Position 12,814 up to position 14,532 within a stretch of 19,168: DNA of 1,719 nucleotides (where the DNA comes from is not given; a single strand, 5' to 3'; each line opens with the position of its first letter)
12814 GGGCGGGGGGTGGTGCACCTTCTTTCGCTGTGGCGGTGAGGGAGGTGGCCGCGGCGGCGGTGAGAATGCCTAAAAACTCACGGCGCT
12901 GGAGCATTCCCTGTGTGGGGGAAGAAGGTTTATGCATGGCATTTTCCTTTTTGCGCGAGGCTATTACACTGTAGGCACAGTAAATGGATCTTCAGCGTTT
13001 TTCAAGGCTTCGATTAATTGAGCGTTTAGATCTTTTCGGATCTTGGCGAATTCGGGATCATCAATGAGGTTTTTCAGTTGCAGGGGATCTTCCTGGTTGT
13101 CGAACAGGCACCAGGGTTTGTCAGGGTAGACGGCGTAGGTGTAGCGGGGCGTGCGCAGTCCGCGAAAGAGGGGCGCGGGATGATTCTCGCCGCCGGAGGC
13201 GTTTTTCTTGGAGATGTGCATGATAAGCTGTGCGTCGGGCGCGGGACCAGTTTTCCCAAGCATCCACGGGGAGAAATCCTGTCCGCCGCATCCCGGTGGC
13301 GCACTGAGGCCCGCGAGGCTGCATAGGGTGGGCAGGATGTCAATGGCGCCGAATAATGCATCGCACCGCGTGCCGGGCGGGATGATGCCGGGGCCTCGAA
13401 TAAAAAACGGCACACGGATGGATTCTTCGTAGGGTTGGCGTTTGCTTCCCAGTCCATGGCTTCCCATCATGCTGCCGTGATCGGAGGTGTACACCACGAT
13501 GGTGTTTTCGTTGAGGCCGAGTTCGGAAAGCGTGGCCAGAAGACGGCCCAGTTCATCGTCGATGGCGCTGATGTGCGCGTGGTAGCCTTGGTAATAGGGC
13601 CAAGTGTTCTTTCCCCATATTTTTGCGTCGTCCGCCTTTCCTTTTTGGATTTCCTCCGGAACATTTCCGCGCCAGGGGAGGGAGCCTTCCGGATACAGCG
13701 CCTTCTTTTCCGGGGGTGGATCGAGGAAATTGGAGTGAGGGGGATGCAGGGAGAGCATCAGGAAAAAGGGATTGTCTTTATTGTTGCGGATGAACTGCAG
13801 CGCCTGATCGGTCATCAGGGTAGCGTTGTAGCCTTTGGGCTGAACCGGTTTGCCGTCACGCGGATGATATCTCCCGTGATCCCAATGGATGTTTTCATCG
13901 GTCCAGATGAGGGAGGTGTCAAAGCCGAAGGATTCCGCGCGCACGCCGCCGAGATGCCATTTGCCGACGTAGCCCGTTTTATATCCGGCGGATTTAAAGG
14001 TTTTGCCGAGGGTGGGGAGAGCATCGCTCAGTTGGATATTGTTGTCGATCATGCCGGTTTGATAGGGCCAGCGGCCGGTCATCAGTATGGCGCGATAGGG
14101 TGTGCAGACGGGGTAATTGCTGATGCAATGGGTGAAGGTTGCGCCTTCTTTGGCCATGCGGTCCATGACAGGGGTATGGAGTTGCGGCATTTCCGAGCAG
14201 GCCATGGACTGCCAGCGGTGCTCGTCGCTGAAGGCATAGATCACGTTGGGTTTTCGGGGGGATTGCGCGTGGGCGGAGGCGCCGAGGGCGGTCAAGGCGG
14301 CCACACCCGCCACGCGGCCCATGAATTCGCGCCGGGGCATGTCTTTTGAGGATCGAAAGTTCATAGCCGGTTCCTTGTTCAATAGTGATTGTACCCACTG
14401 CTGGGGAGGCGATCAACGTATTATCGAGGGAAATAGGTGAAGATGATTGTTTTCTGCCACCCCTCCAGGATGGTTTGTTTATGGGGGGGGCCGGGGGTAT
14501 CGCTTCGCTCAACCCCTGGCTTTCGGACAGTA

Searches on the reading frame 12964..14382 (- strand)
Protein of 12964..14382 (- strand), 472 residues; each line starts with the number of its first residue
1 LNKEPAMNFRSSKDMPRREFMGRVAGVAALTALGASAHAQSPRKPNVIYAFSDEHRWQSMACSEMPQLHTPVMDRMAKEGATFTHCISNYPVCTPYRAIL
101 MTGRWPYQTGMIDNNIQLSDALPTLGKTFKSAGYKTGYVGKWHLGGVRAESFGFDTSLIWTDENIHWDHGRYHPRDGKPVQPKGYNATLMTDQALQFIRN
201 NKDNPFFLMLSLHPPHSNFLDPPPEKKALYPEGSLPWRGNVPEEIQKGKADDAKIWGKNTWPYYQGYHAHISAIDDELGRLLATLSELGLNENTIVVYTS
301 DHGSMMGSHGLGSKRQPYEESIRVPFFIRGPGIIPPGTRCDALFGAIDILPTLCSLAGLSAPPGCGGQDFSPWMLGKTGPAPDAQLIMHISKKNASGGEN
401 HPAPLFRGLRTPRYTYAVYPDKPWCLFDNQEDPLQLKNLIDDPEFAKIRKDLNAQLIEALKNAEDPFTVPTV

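Call 7: search_protein_families(library=pfam, proteins=[window:12964-14382:-])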
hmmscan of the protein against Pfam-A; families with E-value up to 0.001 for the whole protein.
window:12964-14382:- (472 aa): 4 families
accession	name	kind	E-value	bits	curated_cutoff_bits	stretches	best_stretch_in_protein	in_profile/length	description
PF00884.28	Sulfatase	-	2e-59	201.8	25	1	45-358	1-300/301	Sulfatase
PF16347.10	SGSH_C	-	5.2e-20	72.6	29.3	1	307-459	1-151/154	N-sulphoglucosamine sulphohydrolase, C-terminal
PF01663.27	Phosphodiest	-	9.3e-11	42.3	23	2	68-116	18-67/342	Type I phosphodiesterase / nucleotide pyrophosphatase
PF02995.22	DUF229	-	6.2e-05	22.3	25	0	265-310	304-349/496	Protein of unknown function (DUF229)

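Call 54: find_encoding_contigs(protein=window:12964-14364:-, flank=2500, max_places=10)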
Protein window:12964-14364:- (466 aa): 6 contigs read that carry it; 3 places shown.
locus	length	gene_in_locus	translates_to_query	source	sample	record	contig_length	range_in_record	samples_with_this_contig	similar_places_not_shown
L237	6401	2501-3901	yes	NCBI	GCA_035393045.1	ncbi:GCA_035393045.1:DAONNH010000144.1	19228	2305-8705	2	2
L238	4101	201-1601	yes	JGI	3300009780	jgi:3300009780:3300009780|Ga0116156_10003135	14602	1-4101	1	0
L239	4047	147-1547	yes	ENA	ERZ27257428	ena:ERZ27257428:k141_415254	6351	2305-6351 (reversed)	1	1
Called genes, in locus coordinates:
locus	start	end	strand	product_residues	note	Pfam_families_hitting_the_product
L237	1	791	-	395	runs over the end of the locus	PF01408:GFO_IDH_MocA, PF02894:GFO_IDH_MocA_C, PF22725:GFO_IDH_MocA_C3 (weak)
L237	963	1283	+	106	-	-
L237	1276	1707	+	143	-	-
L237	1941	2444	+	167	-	-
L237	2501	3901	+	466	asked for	PF00884:Sulfatase, PF01663:Phosphodiest (faint), PF16347:SGSH_C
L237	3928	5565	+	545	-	PF00884:Sulfatase, PF01663:Phosphodiest (weak), PF16347:SGSH_C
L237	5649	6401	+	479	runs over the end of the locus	PF00884:Sulfatase, PF01663:Phosphodiest, PF16347:SGSH_C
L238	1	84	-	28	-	?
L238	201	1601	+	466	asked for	PF00884:Sulfatase, PF01663:Phosphodiest (faint), PF16347:SGSH_C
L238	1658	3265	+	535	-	PF00884:Sulfatase, PF01663:Phosphodiest (weak), PF16347:SGSH_C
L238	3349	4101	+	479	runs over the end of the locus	PF00884:Sulfatase, PF01663:Phosphodiest, PF16347:SGSH_C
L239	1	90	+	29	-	?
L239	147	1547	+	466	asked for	PF00884:Sulfatase, PF01663:Phosphodiest (faint), PF16347:SGSH_C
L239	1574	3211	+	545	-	PF00884:Sulfatase, PF01663:Phosphodiest (weak), PF16347:SGSH_C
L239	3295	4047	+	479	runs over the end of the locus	PF00884:Sulfatase, PF01663:Phosphodiest, PF16347:SGSH_C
